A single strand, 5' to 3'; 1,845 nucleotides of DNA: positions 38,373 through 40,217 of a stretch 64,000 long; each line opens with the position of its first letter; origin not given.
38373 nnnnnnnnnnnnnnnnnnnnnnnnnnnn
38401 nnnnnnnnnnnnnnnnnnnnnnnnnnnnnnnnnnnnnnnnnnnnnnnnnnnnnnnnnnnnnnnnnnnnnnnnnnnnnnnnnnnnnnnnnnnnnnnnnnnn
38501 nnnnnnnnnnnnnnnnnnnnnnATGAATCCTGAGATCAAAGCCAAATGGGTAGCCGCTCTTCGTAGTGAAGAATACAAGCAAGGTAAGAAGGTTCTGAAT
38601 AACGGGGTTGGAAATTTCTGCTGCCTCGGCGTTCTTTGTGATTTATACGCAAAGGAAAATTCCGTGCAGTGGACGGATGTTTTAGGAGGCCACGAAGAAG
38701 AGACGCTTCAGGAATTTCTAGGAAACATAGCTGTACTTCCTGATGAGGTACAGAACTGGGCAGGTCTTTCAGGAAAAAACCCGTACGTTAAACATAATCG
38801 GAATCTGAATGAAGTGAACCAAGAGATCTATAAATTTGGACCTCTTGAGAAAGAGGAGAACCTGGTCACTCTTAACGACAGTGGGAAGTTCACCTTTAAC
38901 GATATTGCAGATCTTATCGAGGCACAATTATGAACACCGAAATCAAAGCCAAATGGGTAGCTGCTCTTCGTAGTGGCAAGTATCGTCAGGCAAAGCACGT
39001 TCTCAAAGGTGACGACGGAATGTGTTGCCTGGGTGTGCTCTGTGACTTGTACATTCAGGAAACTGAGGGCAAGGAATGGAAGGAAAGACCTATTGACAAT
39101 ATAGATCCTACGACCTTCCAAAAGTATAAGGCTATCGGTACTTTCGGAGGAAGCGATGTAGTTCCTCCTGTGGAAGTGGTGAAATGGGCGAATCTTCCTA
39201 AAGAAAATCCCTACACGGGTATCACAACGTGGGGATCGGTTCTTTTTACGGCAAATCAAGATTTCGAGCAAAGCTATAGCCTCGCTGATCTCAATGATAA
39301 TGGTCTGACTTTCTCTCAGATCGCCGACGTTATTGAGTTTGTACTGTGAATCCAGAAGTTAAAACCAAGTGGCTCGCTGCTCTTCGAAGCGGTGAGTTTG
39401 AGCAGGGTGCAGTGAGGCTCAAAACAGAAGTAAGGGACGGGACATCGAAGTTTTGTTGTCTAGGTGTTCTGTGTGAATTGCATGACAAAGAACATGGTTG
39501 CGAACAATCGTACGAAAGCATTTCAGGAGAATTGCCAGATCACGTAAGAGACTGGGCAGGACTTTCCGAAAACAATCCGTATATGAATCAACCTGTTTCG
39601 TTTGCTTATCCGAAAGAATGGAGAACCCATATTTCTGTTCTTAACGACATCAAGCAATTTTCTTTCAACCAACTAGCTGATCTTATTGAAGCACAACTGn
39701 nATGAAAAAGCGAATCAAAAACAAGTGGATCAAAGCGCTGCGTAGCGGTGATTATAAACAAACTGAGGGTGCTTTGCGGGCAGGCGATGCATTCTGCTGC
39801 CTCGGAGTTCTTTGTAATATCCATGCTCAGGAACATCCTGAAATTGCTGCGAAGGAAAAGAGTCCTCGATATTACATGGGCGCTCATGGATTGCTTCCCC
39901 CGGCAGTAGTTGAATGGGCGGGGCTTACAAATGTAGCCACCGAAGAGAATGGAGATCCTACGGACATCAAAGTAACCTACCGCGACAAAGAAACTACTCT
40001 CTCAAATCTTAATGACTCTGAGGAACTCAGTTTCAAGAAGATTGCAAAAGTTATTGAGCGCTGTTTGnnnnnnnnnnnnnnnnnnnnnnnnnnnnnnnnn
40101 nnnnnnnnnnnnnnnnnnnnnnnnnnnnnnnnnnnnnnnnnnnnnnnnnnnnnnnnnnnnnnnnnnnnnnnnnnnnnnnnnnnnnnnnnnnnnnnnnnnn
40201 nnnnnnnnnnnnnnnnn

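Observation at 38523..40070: Four tandem paralogs of an unknown family (KW-AALRSG-Y-Q ... CCLGVLC ... F-F-IAD-IE-QL)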

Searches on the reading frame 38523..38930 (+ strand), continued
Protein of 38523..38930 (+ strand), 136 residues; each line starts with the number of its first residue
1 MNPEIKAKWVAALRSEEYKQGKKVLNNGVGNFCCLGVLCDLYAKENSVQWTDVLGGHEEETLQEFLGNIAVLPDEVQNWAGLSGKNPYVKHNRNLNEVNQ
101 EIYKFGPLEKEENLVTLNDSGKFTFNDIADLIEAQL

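Call 33: fold_search(model_id=the predicted structure, library=viral)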
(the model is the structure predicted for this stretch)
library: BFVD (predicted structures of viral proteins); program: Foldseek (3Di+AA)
matches with E <= 10: 184; with E <= 0.001: 2
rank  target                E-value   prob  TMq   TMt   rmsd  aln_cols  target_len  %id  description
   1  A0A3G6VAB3            9.1e-07  1.00  0.70  0.84   3.6       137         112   24  (no name in the UniProt tables at hand)
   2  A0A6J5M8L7            1.3e-04  1.00  0.58  0.76   7.7       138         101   30  Uncharacterized protein [uncultured Caudovirales phage]
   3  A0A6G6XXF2            1.6e-02  1.00  0.66  0.53   7.5       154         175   13  (no name in the UniProt tables at hand)
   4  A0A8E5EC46            6.3e-01  0.08  0.20  0.22  14.8       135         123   12  Uncharacterized protein [Tenacibaculum phage Gundel_1]
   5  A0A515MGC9            7.6e-01  0.30  0.37  0.45   8.7       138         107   14  (no name in the UniProt tables at hand)
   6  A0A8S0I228            9.0e-01  0.05  0.16  0.11  15.5       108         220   10  (no name in the UniProt tables at hand)
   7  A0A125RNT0            1.0e+00  0.30  0.36  0.26   8.7       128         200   13  (no name in the UniProt tables at hand)
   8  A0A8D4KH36            1.2e+00  0.23  0.21  0.23   6.2        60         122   18  (no name in the UniProt tables at hand)
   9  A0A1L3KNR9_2          1.2e+00  0.04  0.20  0.04  19.8       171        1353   10  (no name in the UniProt tables at hand)
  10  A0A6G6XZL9            1.3e+00  0.04  0.16  0.20  15.4       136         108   16  Uncharacterized protein [Bifidobacterium phage BadAztec1]
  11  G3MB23                1.4e+00  0.06  0.20  0.20  14.6       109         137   10  Gp643 [Bacillus phage G]
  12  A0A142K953            1.6e+00  0.20  0.36  0.32   4.9        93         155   13  Uncharacterized protein [Gordonia phage Yvonnetastic]
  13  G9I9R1                1.6e+00  0.02  0.17  0.17  13.6       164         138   14  (no name in the UniProt tables at hand)
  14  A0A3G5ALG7            1.7e+00  0.03  0.20  0.20  13.2       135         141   10  Uncharacterized protein [Sylvanvirus sp.]
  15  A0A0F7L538            1.7e+00  0.02  0.16  0.09  17.8       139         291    9  ERF superfamily protein [uncultured marine virus]
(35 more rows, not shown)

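Call 35: find_related_loci(query=A2, collection=viral_contigs, flank=8000)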
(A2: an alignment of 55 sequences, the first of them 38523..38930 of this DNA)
Query A2 (136 aa) in viral_contigs; peptide patterns used: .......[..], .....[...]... (x = any residue, [..] = any of these).
598 stretches matched a pattern (row limit reached: there are more); 563 encode a relative of the query (tblastn E <= 1e-3); the best 80 are kept; 80 distinct loci.
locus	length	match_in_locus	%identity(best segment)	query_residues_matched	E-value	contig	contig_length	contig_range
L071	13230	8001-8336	48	1-136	2e-28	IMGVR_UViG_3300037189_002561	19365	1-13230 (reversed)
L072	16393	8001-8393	43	1-136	3e-28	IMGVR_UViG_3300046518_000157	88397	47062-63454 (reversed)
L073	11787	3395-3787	44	1-136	6e-28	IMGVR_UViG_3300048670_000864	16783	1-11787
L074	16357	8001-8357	45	1-136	3e-28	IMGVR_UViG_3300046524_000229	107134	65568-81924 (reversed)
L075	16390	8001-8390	45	1-136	9e-28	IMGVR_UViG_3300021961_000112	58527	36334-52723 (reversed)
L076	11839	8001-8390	45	1-136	9e-28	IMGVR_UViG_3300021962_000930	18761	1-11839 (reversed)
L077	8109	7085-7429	46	1-136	5e-27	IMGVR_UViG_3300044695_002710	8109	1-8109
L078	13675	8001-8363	44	1-136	3e-26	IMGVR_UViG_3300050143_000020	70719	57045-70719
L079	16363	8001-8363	44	1-136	3e-26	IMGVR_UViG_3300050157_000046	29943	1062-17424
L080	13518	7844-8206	44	1-136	3e-26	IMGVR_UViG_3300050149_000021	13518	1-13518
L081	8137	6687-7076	43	1-136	3e-26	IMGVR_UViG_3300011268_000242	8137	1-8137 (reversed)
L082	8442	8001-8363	44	1-136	3e-26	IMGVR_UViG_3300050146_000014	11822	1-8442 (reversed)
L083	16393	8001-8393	39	1-136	3e-26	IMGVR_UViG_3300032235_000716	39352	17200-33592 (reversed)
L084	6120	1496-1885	43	1-136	3e-26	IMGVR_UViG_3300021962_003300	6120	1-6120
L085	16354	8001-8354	44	1-136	5e-26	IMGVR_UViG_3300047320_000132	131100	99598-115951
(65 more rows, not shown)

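Call 36: search_protein_families(library=padloc, proteins=[window:38523-38930:+], max_evalue=0.01)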
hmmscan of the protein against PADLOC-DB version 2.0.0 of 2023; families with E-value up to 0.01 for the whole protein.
window:38523-38930:+ (136 aa): 0 families

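Call 42: search_protein_families(library=pfam, alignment_id=A2, max_evalue=10)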
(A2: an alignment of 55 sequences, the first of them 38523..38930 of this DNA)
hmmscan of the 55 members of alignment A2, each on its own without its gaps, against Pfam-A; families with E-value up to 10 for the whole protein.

A. member 1, window:38523-38930:+ (136 aa): 2 families
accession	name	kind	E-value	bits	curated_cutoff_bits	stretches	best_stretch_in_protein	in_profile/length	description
PF07000.17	DUF1308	-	0.1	13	26.9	1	42-111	59-124/163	Protein of unknown function (DUF1308)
PF21132.2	MFD_D3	-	0.17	12.3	21.8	1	60-85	20-45/73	MFD, D3 domain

B. families by the number of members that match (of 55 scanned): 11 families
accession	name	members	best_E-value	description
PF13693.12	HTH_35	4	0.012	Winged helix-turn-helix DNA-binding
PF24543.1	Usp-48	2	0.037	Usp-48 domain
PF07190.16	CrmD_SECRET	2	0.07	Tumour necrosis factor receptor, SECRET domain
PF06232.16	ATS3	1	0.0045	Embryo-specific protein 3, (ATS3)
PF07000.17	DUF1308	1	0.1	Protein of unknown function (DUF1308)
PF04920.18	BNYVV_p31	1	0.11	Beet necrotic yellow vein virus, p31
PF05066.19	HARE-HTH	1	0.16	HB1, ASXL, restriction endonuclease HTH domain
PF21132.2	MFD_D3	1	0.17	MFD, D3 domain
PF08537.15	NBP1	1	0.17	Fungal Nap binding protein NBP1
PF17702.6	DUF5548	1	0.25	Family of unknown function (DUF5548)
PF08213.16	COX24_C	1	4.2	Mitochondrial mRNA-processing protein COX24, C-terminal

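Call 43: search_solved_structures(query=A2, max_evalue=10)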
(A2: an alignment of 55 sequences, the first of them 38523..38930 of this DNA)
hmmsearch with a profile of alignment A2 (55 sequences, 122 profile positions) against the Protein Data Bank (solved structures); distinct sequences matched with E-value up to 10: 0.

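Call 59: list_cluster_members(proteins=[P0022, P0035, P0044, P0063, P0096, P0108, P0081, P0100, P0107, P0054])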
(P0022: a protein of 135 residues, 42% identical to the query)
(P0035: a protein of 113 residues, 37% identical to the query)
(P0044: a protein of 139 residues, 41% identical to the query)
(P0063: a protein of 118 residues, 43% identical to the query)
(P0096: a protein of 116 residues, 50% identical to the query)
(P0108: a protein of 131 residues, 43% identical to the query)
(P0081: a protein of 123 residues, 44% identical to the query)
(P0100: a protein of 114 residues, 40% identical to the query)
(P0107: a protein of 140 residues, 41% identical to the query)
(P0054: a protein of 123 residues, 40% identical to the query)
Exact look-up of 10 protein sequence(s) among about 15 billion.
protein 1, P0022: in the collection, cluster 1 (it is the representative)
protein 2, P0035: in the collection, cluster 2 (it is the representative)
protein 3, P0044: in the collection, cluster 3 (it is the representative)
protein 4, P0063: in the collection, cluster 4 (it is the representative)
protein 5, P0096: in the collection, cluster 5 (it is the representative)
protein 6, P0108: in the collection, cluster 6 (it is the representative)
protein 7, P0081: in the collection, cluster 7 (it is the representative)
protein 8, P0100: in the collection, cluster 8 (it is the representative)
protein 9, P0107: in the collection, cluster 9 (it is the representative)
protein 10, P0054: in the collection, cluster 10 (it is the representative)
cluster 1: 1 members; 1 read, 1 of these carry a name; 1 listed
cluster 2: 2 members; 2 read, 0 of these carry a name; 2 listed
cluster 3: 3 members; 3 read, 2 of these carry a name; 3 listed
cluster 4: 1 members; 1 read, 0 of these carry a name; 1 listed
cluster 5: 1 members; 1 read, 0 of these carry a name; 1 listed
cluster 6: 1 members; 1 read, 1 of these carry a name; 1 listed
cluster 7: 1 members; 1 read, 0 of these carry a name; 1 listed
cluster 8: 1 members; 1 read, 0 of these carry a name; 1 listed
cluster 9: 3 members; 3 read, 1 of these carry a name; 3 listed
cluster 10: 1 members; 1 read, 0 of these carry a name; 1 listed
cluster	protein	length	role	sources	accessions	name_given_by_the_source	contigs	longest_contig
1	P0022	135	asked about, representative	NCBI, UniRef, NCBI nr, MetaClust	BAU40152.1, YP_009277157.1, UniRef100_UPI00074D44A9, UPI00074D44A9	hypothetical protein [Ralstonia phage RSP15] | hypothetical protein n=1 Tax=Ralstonia phage RSP15 TaxID=1785960 RepID=UPI00074D44A9 | hypothetical protein BH754_gp154 [Ralstonia phage RSP15]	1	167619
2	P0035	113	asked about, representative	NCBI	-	-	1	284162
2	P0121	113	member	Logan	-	-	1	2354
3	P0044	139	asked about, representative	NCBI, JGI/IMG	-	hypothetical protein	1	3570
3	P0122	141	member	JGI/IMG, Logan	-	hypothetical protein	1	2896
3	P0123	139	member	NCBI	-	-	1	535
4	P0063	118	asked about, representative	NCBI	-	-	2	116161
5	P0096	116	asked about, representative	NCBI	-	-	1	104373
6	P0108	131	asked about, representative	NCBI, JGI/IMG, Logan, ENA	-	hypothetical protein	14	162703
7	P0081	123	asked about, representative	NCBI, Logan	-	-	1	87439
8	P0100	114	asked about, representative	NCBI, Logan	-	-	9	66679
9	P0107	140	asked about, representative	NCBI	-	-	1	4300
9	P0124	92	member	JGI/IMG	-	hypothetical protein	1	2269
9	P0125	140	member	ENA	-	-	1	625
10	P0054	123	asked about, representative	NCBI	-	-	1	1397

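Call 64: search_protein_representatives(alignment_id=A2)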
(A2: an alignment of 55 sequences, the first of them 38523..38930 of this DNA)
Query: 55 sequences, 122 profile positions. Proteins with E-value up to 0.001 (for the whole library): 45039; up to 1e-10: 30662; up to 1e-30: 311. The best 150 are listed.
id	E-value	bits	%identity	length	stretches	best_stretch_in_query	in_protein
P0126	9.1e-45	168.1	-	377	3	8-105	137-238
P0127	1.3e-44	167.6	-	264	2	7-120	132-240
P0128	2.7e-42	160.2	-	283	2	5-121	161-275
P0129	8.2e-39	148.9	-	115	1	1-122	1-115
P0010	3.3e-38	146.9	-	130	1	1-122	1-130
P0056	1.5e-37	144.8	-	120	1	1-122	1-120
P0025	1.6e-37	144.8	-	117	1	1-122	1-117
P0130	2.9e-37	143.9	-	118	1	1-122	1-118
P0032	1.1e-36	142.0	-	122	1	1-121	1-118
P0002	2.1e-36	141.1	-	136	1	1-122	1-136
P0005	2.2e-36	141.1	-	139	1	1-121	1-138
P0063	2.4e-36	140.9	-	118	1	1-122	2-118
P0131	3.8e-36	140.3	-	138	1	1-122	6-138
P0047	1.6e-35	138.3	-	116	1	1-122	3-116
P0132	2.3e-35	137.8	-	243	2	3-120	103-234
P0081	2.9e-34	134.2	-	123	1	1-122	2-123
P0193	7.6e-33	129.7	-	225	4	1-57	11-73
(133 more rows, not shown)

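Call 65: find_encoding_contigs(protein=P0001, flank=10000, max_places=3)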
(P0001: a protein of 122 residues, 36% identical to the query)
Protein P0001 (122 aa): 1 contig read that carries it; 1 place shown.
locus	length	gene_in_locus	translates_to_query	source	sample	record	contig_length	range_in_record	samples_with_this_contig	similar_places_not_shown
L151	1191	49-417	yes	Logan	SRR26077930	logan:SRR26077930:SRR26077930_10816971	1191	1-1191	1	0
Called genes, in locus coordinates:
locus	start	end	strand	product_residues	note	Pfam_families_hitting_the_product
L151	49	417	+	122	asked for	PF26948:DUF8296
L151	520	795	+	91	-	-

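Call 66: find_encoding_contigs(protein=P0126, flank=8000, max_places=3)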
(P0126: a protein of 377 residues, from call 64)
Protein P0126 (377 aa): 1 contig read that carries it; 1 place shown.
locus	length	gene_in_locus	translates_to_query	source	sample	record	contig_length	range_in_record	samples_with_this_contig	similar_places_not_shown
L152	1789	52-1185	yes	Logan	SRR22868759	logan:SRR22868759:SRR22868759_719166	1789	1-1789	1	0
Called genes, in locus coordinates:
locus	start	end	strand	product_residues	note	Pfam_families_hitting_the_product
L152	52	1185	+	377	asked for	PF26948:DUF8296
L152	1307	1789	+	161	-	?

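Call 67: find_encoding_contigs(protein=P0035, flank=8000, max_places=3)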
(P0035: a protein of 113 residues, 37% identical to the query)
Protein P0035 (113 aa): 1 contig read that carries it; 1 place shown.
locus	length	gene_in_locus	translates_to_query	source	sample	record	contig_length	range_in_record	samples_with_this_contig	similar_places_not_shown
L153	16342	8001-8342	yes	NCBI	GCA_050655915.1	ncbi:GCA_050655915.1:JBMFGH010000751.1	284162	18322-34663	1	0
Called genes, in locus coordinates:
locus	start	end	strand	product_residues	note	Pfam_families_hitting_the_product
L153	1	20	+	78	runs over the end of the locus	-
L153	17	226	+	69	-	-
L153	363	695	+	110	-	-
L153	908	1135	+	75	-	-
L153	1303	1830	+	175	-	-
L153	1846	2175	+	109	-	-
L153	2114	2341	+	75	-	-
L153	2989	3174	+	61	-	-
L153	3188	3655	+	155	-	-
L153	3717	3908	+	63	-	-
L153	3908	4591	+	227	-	-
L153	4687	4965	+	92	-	-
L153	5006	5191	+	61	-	-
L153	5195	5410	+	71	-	-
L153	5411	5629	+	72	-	-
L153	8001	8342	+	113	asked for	PF26948:DUF8296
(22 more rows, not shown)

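Call 83: search_protein_families(library=phrogs, alignment_id=A5, max_evalue=0.00001)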
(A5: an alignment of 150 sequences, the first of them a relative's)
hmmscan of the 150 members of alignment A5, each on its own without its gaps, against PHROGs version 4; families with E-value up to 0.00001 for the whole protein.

A. member 1, L004:1756-2544:+ (263 aa): 0 families

B. families by the number of members that match (of 150 scanned): 151 families (the first 25 are shown)
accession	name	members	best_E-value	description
phrog_826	-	3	3.6e-47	HNH endonuclease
phrog_1492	-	3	1.4e-35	HNH endonuclease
phrog_1872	-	3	4.9e-33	endonuclease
phrog_6254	-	3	1.6e-30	HNH endonuclease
phrog_59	-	3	5.9e-30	HNH endonuclease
phrog_3593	-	3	5.3e-29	HNH endonuclease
phrog_4842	-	3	3.6e-17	HNH endonuclease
phrog_8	-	3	8.9e-08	transcriptional regulator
phrog_16088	-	2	6.5e-52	-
phrog_125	-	2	1e-29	DNA invertase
phrog_99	-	2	2.2e-11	HNH endonuclease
phrog_10495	-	2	7.1e-08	HNH endonuclease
phrog_28604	-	1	9.4e-273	-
phrog_8763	-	1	1.5e-168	tail protein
phrog_543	-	1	2.8e-167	DNA topoisomerase II large subunit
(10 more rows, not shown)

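Call 89: predict_structure(alignment_id=A6)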
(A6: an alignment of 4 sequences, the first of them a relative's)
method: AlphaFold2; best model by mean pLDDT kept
length: 283 residues; sequences in the alignment: 4
mean_pLDDT: 66.2   pTM: 0.49
mean pLDDT of the five models: 66.2, 65.9, 65.8, 65.6, 64.7
residues with pLDDT >= 90: 41; 70-90: 100; 50-70: 78; < 50: 64
segments of 3 or more residues with pLDDT < 50: 94-118, 146-155, 234-252, 280-283
pLDDT, mean of each block of 10 residues (from residue 1): 79 91 76 51 81 90 67 61 75 42 29 34 66 83 53 58 92 85 81 91 74 58 75 42 30 53 75 69 39
secondary structure, 60 per line:
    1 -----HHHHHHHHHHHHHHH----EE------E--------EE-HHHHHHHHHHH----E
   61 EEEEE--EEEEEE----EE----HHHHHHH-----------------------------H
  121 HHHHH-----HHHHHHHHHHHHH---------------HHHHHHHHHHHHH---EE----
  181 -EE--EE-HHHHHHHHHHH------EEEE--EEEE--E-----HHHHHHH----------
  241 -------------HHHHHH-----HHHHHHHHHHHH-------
elements in order: H6-20 H45-55 E60-65 E68-73 H84-90 H120-125 H131-143 H159-171 H189-199 E206-209 E212-215 H224-230 H254-259 H265-276

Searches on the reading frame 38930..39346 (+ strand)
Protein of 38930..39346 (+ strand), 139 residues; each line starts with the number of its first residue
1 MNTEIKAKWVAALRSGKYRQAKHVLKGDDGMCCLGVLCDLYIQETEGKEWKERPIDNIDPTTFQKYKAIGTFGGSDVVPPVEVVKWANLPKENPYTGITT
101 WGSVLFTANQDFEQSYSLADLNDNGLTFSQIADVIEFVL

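Call 4: search_protein_families(library=pfam, proteins=[window:38930-39346:+], max_evalue=1)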
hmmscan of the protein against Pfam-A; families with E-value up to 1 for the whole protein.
window:38930-39346:+ (139 aa): 0 families

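Call 5: search_protein_families(library=phrogs, proteins=[window:38930-39346:+], max_evalue=0.01)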
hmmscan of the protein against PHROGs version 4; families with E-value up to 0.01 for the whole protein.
window:38930-39346:+ (139 aa): 1 family
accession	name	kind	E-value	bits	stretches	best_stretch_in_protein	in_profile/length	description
phrog_18067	-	unknown function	7.2e-25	88.8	1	1-138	1-128/129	-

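Call 11: search_protein_families(library=ncbifam, proteins=[window:38930-39346:+], max_evalue=1)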
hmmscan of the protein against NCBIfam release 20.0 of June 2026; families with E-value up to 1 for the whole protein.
window:38930-39346:+ (139 aa): 0 families

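Call 36: search_protein_families(library=padloc, proteins=[window:38930-39346:+], max_evalue=0.01)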
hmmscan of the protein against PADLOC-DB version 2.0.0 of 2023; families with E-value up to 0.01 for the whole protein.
window:38930-39346:+ (139 aa): 0 families

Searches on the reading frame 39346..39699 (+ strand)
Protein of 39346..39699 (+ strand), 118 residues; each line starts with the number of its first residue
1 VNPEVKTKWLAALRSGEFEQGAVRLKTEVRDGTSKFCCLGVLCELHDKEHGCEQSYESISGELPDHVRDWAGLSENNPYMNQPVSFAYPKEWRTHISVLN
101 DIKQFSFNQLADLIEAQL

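Call 4: search_protein_families(library=pfam, proteins=[window:39346-39699:+], max_evalue=1)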
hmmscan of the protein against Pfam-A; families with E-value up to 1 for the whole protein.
window:39346-39699:+ (118 aa): 0 families

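Call 5: search_protein_families(library=phrogs, proteins=[window:39346-39699:+], max_evalue=0.01)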
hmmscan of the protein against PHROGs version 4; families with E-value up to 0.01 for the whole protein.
window:39346-39699:+ (118 aa): 1 family
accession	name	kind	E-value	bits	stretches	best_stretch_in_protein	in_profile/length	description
phrog_18067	-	unknown function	4.9e-21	76.4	1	1-117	1-128/129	-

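Call 11: search_protein_families(library=ncbifam, proteins=[window:39346-39699:+], max_evalue=1)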
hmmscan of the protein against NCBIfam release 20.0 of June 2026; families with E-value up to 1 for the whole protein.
window:39346-39699:+ (118 aa): 0 families

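Call 36: search_protein_families(library=padloc, proteins=[window:39346-39699:+], max_evalue=0.01)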
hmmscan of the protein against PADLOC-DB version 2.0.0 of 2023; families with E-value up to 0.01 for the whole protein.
window:39346-39699:+ (118 aa): 0 families

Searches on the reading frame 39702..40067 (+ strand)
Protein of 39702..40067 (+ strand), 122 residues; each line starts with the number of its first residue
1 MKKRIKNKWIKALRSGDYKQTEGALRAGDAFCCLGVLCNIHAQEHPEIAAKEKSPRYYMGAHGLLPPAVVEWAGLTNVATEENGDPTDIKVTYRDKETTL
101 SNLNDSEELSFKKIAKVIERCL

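Call 4: search_protein_families(library=pfam, proteins=[window:39702-40067:+], max_evalue=1)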
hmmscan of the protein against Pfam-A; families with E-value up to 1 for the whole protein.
window:39702-40067:+ (122 aa): 1 family
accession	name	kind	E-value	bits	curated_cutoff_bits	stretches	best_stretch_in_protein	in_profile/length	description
PF13693.12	HTH_35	-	0.086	13.3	25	1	85-120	3-38/75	Winged helix-turn-helix DNA-binding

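Call 5: search_protein_families(library=phrogs, proteins=[window:39702-40067:+], max_evalue=0.01)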
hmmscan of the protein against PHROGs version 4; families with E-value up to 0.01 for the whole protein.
window:39702-40067:+ (122 aa): 1 family
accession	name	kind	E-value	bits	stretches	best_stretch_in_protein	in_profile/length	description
phrog_18067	-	unknown function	6e-25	89.1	1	1-120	1-127/129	-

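Call 11: search_protein_families(library=ncbifam, proteins=[window:39702-40067:+], max_evalue=1)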
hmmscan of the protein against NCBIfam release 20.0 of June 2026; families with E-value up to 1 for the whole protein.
window:39702-40067:+ (122 aa): 0 families

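Call 36: search_protein_families(library=padloc, proteins=[window:39702-40067:+], max_evalue=0.01)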
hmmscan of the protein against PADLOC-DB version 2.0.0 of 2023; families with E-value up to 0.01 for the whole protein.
window:39702-40067:+ (122 aa): 0 families

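Call 75: search_dna_similar(query=window:39702-40067:+, collection=plasmids, mode=protein, max_rows=30, max_evalue=0.001)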
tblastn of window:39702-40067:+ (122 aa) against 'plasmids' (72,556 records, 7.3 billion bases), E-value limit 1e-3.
Records with a match: 3; places in all: 3; records where one place covers at least 80% of the query: 1.
Best place of each record, by identity: <60% 3.
By first word of the organism name: Variovorax 2; Nonomuraea 1.
By predicted mobility (MOB-suite, as given by PLSDB): non-mobilizable 2; mobilizable 1.
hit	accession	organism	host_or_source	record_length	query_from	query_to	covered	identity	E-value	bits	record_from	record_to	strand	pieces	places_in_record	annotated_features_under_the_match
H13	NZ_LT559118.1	Nonomuraea gerenzanensis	-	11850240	1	120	98%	30.4%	1e-4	47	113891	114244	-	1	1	none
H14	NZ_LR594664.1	Variovorax sp. RA8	Riverbed sediment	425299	1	81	66%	38.1%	7e-8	56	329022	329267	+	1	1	hypothetical protein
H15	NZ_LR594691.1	Variovorax sp. WDL1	linuron-contaminated soil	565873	1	81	66%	36.9%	5e-6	51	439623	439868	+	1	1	hypothetical protein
